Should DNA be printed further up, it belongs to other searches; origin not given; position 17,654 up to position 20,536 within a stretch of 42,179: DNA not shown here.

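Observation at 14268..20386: Tightly coupled NurA / HAS-barrel protein / HerA / Rad50-like operon with no Mre11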

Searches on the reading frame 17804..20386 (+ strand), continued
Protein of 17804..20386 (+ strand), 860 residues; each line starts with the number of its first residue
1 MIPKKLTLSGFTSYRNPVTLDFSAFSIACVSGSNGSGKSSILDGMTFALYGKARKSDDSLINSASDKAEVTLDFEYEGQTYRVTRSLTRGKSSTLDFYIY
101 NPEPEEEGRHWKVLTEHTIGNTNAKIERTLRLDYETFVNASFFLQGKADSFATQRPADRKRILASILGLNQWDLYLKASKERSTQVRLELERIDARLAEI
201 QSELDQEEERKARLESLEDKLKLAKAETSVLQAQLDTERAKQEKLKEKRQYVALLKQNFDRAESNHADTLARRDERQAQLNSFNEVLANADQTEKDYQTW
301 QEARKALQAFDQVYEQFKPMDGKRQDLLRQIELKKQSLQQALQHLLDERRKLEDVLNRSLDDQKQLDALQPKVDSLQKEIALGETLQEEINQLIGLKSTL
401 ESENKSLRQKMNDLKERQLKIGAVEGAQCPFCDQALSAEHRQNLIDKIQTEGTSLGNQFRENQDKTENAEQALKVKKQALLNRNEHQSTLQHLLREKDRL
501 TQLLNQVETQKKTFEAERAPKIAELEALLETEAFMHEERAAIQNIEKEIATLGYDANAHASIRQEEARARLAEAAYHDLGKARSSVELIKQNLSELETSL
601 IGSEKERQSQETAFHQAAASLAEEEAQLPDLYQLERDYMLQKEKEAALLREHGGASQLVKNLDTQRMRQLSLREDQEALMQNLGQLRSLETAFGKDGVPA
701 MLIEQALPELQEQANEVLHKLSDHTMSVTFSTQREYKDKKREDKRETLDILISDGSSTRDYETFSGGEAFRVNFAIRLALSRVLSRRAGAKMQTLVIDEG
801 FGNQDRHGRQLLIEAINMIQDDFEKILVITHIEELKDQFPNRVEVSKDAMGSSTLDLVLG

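Call 43: find_homologous_proteins(query=window:17804-20386:+, max_evalue=1e-10)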
Query window:17804-20386:+ (860 aa): 1799 proteins with E <= 1e-10 among 8000 candidates; the best 120 are listed.
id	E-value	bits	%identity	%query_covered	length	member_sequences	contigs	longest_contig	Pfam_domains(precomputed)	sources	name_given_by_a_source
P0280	0.0e+0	1824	100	100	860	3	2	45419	PF13476.13,PF13558.13,PF13555.13,PF02463.26,PF04423.20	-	-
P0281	0.0e+0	1564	86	100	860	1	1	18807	PF13476.13,PF13558.13,PF13555.13,PF02463.26,PF04423.20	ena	-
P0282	0.0e+0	1510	83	100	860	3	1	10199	PF13476.13,PF13558.13,PF13555.13,PF02463.26,PF04423.20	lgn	-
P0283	0.0e+0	1440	79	100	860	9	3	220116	PF13514.13,PF13476.13,PF13558.13,PF13555.13,PF02463.26,PF04423.20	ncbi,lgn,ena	-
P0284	0.0e+0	1244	69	100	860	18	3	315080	PF13514.13,PF13476.13,PF13558.13,PF13555.13,PF04423.20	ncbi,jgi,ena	jgi:exonuclease SbcC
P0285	0.0e+0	1244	70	100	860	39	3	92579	PF13514.13,PF13175.13,PF13476.13,PF13558.13,PF13555.13,PF02463.26,PF13304.13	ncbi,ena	-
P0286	0.0e+0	1220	69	100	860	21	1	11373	PF13514.13,PF13476.13,PF13558.13,PF13555.13,PF02463.26,PF04423.20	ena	-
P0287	0.0e+0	1178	66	100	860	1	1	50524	PF13476.13,PF13558.13,PF04423.20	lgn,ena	-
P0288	0.0e+0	1043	60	100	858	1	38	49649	PF13514.13,PF13476.13,PF13558.13,PF13555.13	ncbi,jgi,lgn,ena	-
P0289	6.6e-259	880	51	100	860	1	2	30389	PF13514.13,PF13175.13,PF13476.13,PF13558.13,PF13555.13,PF02463.26,PF04423.20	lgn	-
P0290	1.8e-240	819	50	100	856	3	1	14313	PF13476.13,PF13558.13,PF13555.13,PF02463.26,PF04423.20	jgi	-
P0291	1.2e-238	813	50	99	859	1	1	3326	PF13514.13,PF13175.13,PF13476.13,PF13558.13,PF13555.13,PF02463.26,PF04423.20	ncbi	ncbi:MAG: SMC family ATPase [Anaerolineaceae bacterium]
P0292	4.1e-237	808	49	99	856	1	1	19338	PF13476.13,PF13558.13,PF13555.13,PF02463.26,PF04423.20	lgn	-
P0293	6.0e-236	804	48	99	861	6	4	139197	PF13175.13,PF13476.13,PF13558.13,PF13555.13,PF02463.26,PF04423.20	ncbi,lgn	ncbi:MAG: AAA family ATPase [Anaerolineaceae bacterium]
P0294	6.9e-233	794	48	100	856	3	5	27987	PF13175.13,PF13476.13,PF13558.13,PF13555.13,PF02463.26,PF04423.20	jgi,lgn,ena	jgi:exonuclease SbcC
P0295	2.7e-231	788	49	100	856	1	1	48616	PF13476.13,PF13558.13,PF13555.13,PF02463.26,PF04423.20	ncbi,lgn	ncbi:MAG: SMC family ATPase [Anaerolineaceae bacterium]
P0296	3.6e-230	785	48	99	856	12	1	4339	PF13476.13,PF13558.13,PF13555.13,PF02463.26,PF04423.20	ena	-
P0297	3.6e-229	781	48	99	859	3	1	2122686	PF13514.13,PF13476.13,PF13558.13,PF13555.13,PF02463.26,PF04423.20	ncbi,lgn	ncbi:MAG: AAA family ATPase [Anaerolineaceae bacterium]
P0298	5.6e-227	774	47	100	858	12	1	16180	PF13175.13,PF13476.13,PF13558.13,PF13555.13,PF02463.26,PF04423.20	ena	-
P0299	1.4e-226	773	47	99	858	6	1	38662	PF13175.13,PF13476.13,PF13558.13,PF13555.13,PF02463.26,PF04423.20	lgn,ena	-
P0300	9.7e-225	767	48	99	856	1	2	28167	PF13476.13,PF13558.13,PF13555.13,PF02463.26,PF04423.20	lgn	-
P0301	5.4e-223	761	46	100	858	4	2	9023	PF13514.13,PF13175.13,PF13476.13,PF13558.13,PF13555.13,PF02463.26,PF04423.20,PF13304.13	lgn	-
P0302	2.7e-222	759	47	100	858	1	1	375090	PF13175.13,PF13476.13,PF13558.13,PF13555.13,PF02463.26,PF04423.20,PF13304.13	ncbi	-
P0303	2.9e-221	755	47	100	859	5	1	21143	PF13476.13,PF13558.13,PF13555.13,PF02463.26,PF04423.20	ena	-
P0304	4.6e-221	754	47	100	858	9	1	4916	PF13175.13,PF13476.13,PF13558.13,PF13555.13,PF02463.26,PF04423.20,PF13304.13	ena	-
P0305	6.1e-221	754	47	99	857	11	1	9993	PF13514.13,PF13175.13,PF13476.13,PF13558.13,PF13555.13,PF02463.26,PF04423.20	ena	-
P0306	8.0e-221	754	46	100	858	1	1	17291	PF13175.13,PF13476.13,PF13558.13,PF13555.13,PF02463.26,PF04423.20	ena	-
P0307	1.4e-220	753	47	99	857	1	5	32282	PF13514.13,PF13175.13,PF13476.13,PF13558.13,PF13555.13,PF02463.26,PF04423.20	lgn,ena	-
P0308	6.1e-220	751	47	99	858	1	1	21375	PF13175.13,PF13476.13,PF13558.13,PF13555.13,PF02463.26,PF04423.20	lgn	-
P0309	7.8e-220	750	47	99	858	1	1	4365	PF13175.13,PF13476.13,PF13558.13,PF13555.13,PF02463.26,PF04423.20,PF13304.13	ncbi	-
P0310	9.4e-220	750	46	100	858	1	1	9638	PF13514.13,PF13175.13,PF13476.13,PF13558.13,PF13555.13,PF02463.26,PF04423.20,PF13304.13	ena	-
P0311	3.4e-219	748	47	99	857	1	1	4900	PF13514.13,PF13175.13,PF13476.13,PF13558.13,PF13555.13,PF02463.26,PF04423.20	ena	-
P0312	3.6e-219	748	47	99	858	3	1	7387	PF13175.13,PF13476.13,PF13558.13,PF13555.13,PF02463.26,PF04423.20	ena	-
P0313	7.9e-219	747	47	99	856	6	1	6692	PF13514.13,PF13175.13,PF13476.13,PF13558.13,PF13555.13,PF04423.20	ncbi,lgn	ncbi:MAG: SMC family ATPase [Anaerolineaceae bacterium]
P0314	1.0e-218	747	47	99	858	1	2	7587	PF13175.13,PF13476.13,PF13558.13,PF13555.13,PF02463.26,PF04423.20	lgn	-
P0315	1.5e-218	746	46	100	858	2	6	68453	PF13175.13,PF13476.13,PF13558.13,PF13555.13,PF02463.26,PF04423.20,PF13304.13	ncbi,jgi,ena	-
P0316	1.7e-218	746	47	99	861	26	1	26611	PF13514.13,PF13175.13,PF13476.13,PF13558.13,PF13555.13,PF02463.26,PF04423.20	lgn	-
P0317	3.2e-218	745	46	100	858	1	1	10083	PF13175.13,PF13476.13,PF13558.13,PF13555.13,PF02463.26,PF04423.20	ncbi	-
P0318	3.3e-218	745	46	100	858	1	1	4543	PF13175.13,PF13476.13,PF13558.13,PF13555.13,PF02463.26,PF04423.20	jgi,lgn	jgi:exonuclease SbcC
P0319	4.0e-218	745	46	99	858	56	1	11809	PF13175.13,PF13476.13,PF13558.13,PF13555.13,PF02463.26,PF04423.20,PF13304.13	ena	-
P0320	8.8e-218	744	47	100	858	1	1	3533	PF13175.13,PF13476.13,PF13558.13,PF13555.13,PF02463.26,PF04423.20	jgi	jgi:exonuclease SbcC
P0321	1.1e-217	743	46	99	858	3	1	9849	PF13175.13,PF13476.13,PF13558.13,PF13555.13,PF02463.26,PF04423.20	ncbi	-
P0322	1.5e-217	743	46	99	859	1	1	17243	PF13175.13,PF13476.13,PF13558.13,PF13555.13,PF02463.26,PF04423.20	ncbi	-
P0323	1.5e-217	743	46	100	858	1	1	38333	PF13175.13,PF13476.13,PF13558.13,PF13555.13,PF02463.26,PF04423.20,PF13304.13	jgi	jgi:exonuclease SbcC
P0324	2.9e-217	742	47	99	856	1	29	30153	PF13514.13,PF13175.13,PF13476.13,PF13558.13,PF13555.13,PF02463.26,PF04423.20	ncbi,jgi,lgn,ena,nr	ncbi:MAG TPA: SMC family ATPase [Anaerolineaceae bacterium]|nr:SMC family ATPase [Anaerolineaceae ba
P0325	3.4e-217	742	47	99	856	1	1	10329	PF13514.13,PF13175.13,PF13476.13,PF13558.13,PF13555.13,PF02463.26,PF04423.20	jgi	-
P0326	4.4e-217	741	47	99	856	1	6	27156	PF13514.13,PF13175.13,PF13476.13,PF13558.13,PF13555.13,PF02463.26,PF04423.20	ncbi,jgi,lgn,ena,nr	ncbi:MAG: SMC family ATPase [Chloroflexi bacterium]|nr:SMC family ATPase [Chloroflexota bacterium]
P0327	4.6e-217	741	47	99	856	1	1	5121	PF13514.13,PF13175.13,PF13476.13,PF13558.13,PF13555.13,PF02463.26,PF04423.20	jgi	-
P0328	5.0e-217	741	46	99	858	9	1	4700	PF13175.13,PF13476.13,PF13558.13,PF13555.13,PF02463.26,PF04423.20,PF13304.13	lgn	-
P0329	5.3e-217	741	46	100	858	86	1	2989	PF13175.13,PF13476.13,PF13558.13,PF13555.13,PF02463.26,PF04423.20,PF13304.13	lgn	-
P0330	6.5e-217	741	47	99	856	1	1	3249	PF13514.13,PF13476.13,PF13558.13,PF13555.13,PF02463.26,PF04423.20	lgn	-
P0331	6.7e-217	741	47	99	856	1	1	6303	PF13514.13,PF13175.13,PF13476.13,PF13558.13,PF13555.13,PF02463.26,PF04423.20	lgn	-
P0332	6.9e-217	741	47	99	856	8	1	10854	PF13514.13,PF13175.13,PF13476.13,PF13558.13,PF13555.13,PF02463.26,PF04423.20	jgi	-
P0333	7.6e-217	741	47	99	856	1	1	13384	PF13514.13,PF13175.13,PF13476.13,PF13558.13,PF13555.13,PF02463.26,PF04423.20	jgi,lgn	-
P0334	7.8e-217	740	46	100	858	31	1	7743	PF13175.13,PF13476.13,PF13558.13,PF13555.13,PF02463.26,PF04423.20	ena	-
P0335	8.5e-217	740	47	99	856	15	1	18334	PF13514.13,PF13476.13,PF13558.13,PF13555.13,PF02463.26,PF04423.20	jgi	-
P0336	9.3e-217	740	47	99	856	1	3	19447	PF13514.13,PF13175.13,PF13476.13,PF13558.13,PF13555.13,PF02463.26,PF04423.20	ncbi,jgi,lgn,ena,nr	ncbi:MAG TPA: SMC family ATPase [Anaerolineaceae bacterium]|nr:SMC family ATPase [Anaerolineaceae ba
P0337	1.9e-216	739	45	100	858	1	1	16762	PF13175.13,PF13476.13,PF13558.13,PF13555.13,PF02463.26,PF04423.20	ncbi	-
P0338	2.1e-216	739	46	99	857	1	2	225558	PF13175.13,PF13476.13,PF13558.13,PF13555.13,PF02463.26,PF04423.20,PF13304.13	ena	-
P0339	2.2e-216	739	46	100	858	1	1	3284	PF13175.13,PF13476.13,PF13558.13,PF13555.13,PF02463.26,PF04423.20,PF13304.13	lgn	-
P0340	4.8e-216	738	46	100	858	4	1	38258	PF13476.13,PF13558.13,PF13555.13,PF02463.26,PF04423.20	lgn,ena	-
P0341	5.1e-216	738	47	99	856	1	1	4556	PF13514.13,PF13175.13,PF13476.13,PF13558.13,PF13555.13,PF02463.26,PF04423.20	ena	-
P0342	1.0e-215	737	47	99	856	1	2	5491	PF13514.13,PF13175.13,PF13476.13,PF13558.13,PF13555.13,PF02463.26,PF04423.20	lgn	-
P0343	1.1e-215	737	47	99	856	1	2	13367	PF13514.13,PF13175.13,PF13476.13,PF13558.13,PF13555.13,PF02463.26,PF04423.20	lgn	-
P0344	1.4e-215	736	46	99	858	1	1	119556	PF13175.13,PF13476.13,PF13558.13,PF13555.13,PF02463.26,PF04423.20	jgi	-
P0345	2.4e-215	736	47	99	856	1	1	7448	PF13514.13,PF13476.13,PF13558.13,PF13555.13,PF02463.26,PF04423.20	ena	-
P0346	6.3e-215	734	46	100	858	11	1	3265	PF13175.13,PF13476.13,PF13558.13,PF13555.13,PF02463.26,PF04423.20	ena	-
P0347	9.3e-215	734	46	99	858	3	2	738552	PF13175.13,PF13476.13,PF13558.13,PF13555.13,PF02463.26,PF04423.20,PF13304.13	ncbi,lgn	-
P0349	1.1e-214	733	47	99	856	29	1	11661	PF13514.13,PF13175.13,PF13476.13,PF13558.13,PF13555.13,PF02463.26,PF04423.20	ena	-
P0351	1.3e-213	730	46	99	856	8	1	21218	PF13514.13,PF13175.13,PF13476.13,PF13558.13,PF13555.13,PF02463.26,PF04423.20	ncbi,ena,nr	ncbi:MAG TPA: SMC family ATPase [Anaerolineaceae bacterium]|nr:SMC family ATPase [Anaerolineaceae ba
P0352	1.9e-213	729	45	100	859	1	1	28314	PF13514.13,PF13476.13,PF13558.13,PF13555.13,PF02463.26,PF04423.20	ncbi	-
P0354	4.7e-213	728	45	100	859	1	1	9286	PF13514.13,PF13476.13,PF13558.13,PF13555.13,PF02463.26,PF04423.20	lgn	-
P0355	5.3e-213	728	46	100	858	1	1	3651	PF13175.13,PF13476.13,PF13558.13,PF13555.13,PF02463.26,PF04423.20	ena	-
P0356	6.6e-213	727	47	99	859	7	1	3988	PF13514.13,PF13476.13,PF13558.13,PF13555.13,PF02463.26,PF04423.20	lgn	-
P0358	7.0e-212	724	46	100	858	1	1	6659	PF13476.13,PF13558.13,PF13555.13,PF04423.20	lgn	-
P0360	3.9e-211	722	45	99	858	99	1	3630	PF13476.13,PF13558.13,PF13555.13,PF02463.26,PF04423.20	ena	-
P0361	6.1e-211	721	46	100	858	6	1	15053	PF13514.13,PF13476.13,PF13558.13,PF13555.13,PF04423.20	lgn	-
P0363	4.0e-210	718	45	99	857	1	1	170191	PF13175.13,PF13476.13,PF13558.13,PF13555.13,PF02463.26,PF04423.20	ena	-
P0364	1.2e-209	717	45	100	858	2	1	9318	PF13175.13,PF13476.13,PF13558.13,PF13555.13,PF02463.26,PF04423.20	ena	-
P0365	5.5e-209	715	47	99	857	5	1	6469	PF13476.13,PF13558.13,PF13555.13,PF02463.26,PF04423.20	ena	-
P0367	1.7e-208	713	44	100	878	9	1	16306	PF13476.13,PF13558.13,PF13555.13,PF02463.26,PF04423.20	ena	-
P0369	4.0e-208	712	45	99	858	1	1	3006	PF13175.13,PF13476.13,PF13558.13,PF13555.13,PF02463.26,PF04423.20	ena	-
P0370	1.0e-207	710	44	100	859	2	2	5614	PF13175.13,PF13476.13,PF13558.13,PF13555.13,PF04423.20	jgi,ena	-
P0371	1.3e-207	710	45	99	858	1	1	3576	PF13175.13,PF13476.13,PF13558.13,PF13555.13,PF02463.26,PF04423.20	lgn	-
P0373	2.8e-207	709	45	100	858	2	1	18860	PF13476.13,PF13558.13,PF13555.13,PF02463.26,PF04423.20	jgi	-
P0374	5.8e-207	708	45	100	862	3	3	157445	PF13514.13,PF13175.13,PF13476.13,PF13558.13,PF13555.13,PF02463.26,PF04423.20,PF13304.13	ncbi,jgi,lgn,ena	-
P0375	6.2e-207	708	46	100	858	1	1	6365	PF13175.13,PF13476.13,PF13558.13,PF13555.13,PF02463.26,PF04423.20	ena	-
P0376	8.2e-207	707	45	99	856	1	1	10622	PF13514.13,PF13175.13,PF13476.13,PF13558.13,PF13555.13,PF02463.26,PF04423.20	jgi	-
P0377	8.3e-207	707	46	100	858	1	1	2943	PF13175.13,PF13476.13,PF13558.13,PF13555.13,PF02463.26,PF04423.20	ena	-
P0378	9.9e-207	707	46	100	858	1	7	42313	PF13175.13,PF13476.13,PF13558.13,PF13555.13,PF02463.26,PF04423.20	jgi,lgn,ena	jgi:exonuclease SbcC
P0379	1.1e-206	707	45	99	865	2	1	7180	PF13514.13,PF13476.13,PF13558.13,PF13555.13,PF02463.26,PF04423.20,PF13304.13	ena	-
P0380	2.7e-206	706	44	99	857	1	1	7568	PF13175.13,PF13476.13,PF13558.13,PF13555.13,PF02463.26,PF04423.20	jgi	jgi:exonuclease SbcC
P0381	2.7e-206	706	45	100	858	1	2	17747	PF13175.13,PF13476.13,PF13558.13,PF13555.13,PF02463.26,PF04423.20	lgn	-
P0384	3.9e-206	705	45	100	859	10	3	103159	PF13476.13,PF13558.13,PF13555.13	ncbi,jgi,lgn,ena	-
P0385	5.8e-206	705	45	99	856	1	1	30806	PF00005.34,PF13175.13,PF13476.13,PF13558.13,PF13555.13,PF02463.26,PF04423.20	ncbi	-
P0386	6.0e-206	704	45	99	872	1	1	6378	PF13514.13,PF13175.13,PF13476.13,PF13558.13,PF13555.13,PF02463.26,PF04423.20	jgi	jgi:exonuclease SbcC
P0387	6.5e-206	704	44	99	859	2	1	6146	PF13514.13,PF13476.13,PF13558.13,PF13555.13,PF02463.26,PF04423.20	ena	-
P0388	1.3e-205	703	45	100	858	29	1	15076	PF13175.13,PF13476.13,PF13558.13,PF13555.13,PF02463.26,PF04423.20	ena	-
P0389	1.4e-205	703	44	100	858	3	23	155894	PF13175.13,PF13476.13,PF13558.13,PF13555.13,PF02463.26,PF04423.20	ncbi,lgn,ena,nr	ncbi:MAG: SMC family ATPase [Anaerolineaceae bacterium]|nr:SMC family ATPase [Anaerolineaceae bacter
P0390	1.4e-205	703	45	99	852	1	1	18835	PF13514.13,PF13476.13,PF13558.13,PF13555.13,PF02463.26,PF04423.20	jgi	jgi:exonuclease SbcC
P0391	1.5e-205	703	45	100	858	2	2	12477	PF13476.13,PF13558.13,PF13555.13,PF02463.26,PF04423.20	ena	-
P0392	1.9e-205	703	44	100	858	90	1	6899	PF13175.13,PF13476.13,PF13558.13,PF13555.13,PF02463.26,PF04423.20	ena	-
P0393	2.1e-205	703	45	99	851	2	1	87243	PF13476.13,PF13558.13,PF13555.13,PF02463.26,PF04423.20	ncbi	ncbi:MAG: AAA family ATPase [Chloroflexota bacterium]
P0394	5.1e-205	701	44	99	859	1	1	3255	PF13514.13,PF13476.13,PF13558.13,PF13555.13,PF02463.26,PF04423.20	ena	-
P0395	5.4e-205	701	44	99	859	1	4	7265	PF13514.13,PF13476.13,PF13558.13,PF13555.13,PF02463.26,PF04423.20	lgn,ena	-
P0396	6.5e-205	701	44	99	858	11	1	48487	PF13514.13,PF13476.13,PF13558.13,PF13555.13,PF02463.26,PF04423.20,PF13304.13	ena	-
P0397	8.2e-205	701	45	100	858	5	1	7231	PF13175.13,PF13476.13,PF13558.13,PF13555.13,PF02463.26,PF04423.20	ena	-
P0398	9.1e-205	701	44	99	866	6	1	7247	PF13175.13,PF13476.13,PF13558.13,PF13555.13,PF02463.26,PF04423.20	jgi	jgi:exonuclease SbcC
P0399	9.3e-205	701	46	99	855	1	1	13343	PF13175.13,PF13476.13,PF13558.13,PF13555.13,PF02463.26,PF04423.20,PF13304.13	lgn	-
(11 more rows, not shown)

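Call 49: search_solved_structures(query=window:17804-20386:+, max_evalue=0.00001)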
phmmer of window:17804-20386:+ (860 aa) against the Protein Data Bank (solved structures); distinct sequences matched with E-value up to 0.00001: 15.
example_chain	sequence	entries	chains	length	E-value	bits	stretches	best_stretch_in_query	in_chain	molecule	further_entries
3aux_A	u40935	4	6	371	1.8e-23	86.2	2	1-219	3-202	DNA double-strand break repair rad50 ATPase | DNA double-strand break repair Rad50 ATPase,DNA double-strand break repair Rad50 ATPase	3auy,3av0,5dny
5f3w_B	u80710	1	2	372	2.3e-23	85.9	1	1-215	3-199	DNA double-strand break repair Rad50 ATPase,DNA double-strand break repair Rad50 ATPase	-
4nch_A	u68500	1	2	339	8.5e-20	74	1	4-179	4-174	DNA double-strand break repair Rad50 ATPase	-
3qku_A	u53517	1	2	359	8.8e-20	74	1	5-183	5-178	DNA double-strand break repair rad50 ATPase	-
4nck_A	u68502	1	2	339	9.7e-20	73.9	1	4-179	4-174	DNA double-strand break repair Rad50 ATPase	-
3qkt_A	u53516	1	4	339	1.4e-19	73.3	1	4-179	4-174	DNA double-strand break repair rad50 ATPase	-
4nci_A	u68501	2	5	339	6.8e-19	71.1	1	4-179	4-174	DNA double-strand break repair Rad50 ATPase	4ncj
3qf7_A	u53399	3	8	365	3.3e-16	62.2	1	1-171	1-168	Rad50 | Probable DNA double-strand break repair Rad50 ATPase,Probable DNA double-strand break repa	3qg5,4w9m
3tho_A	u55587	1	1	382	1.2e-13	53.7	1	1-186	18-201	Probable DNA double-strand break repair Rad50 ATPase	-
1ii8_A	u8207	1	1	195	1.4e-13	53.5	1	4-183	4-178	Rad50 ABC-ATPase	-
3qkr_A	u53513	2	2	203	1.5e-13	53.4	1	4-183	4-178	DNA double-strand break repair rad50 ATPase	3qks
6s6v_C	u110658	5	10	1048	2.3e-13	52.8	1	469-855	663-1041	Nuclease SbcCD subunit C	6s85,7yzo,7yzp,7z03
1f2t_A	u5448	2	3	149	8.7e-11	44.3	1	4-151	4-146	RAD50 ABC-ATPASE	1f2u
1us8_A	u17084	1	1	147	1.1e-10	43.9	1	4-150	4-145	DNA DOUBLE-STRAND BREAK REPAIR RAD50 ATPASE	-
5xei_A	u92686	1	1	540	6.2e-07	31.5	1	4-363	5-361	Chromosome partition protein Smc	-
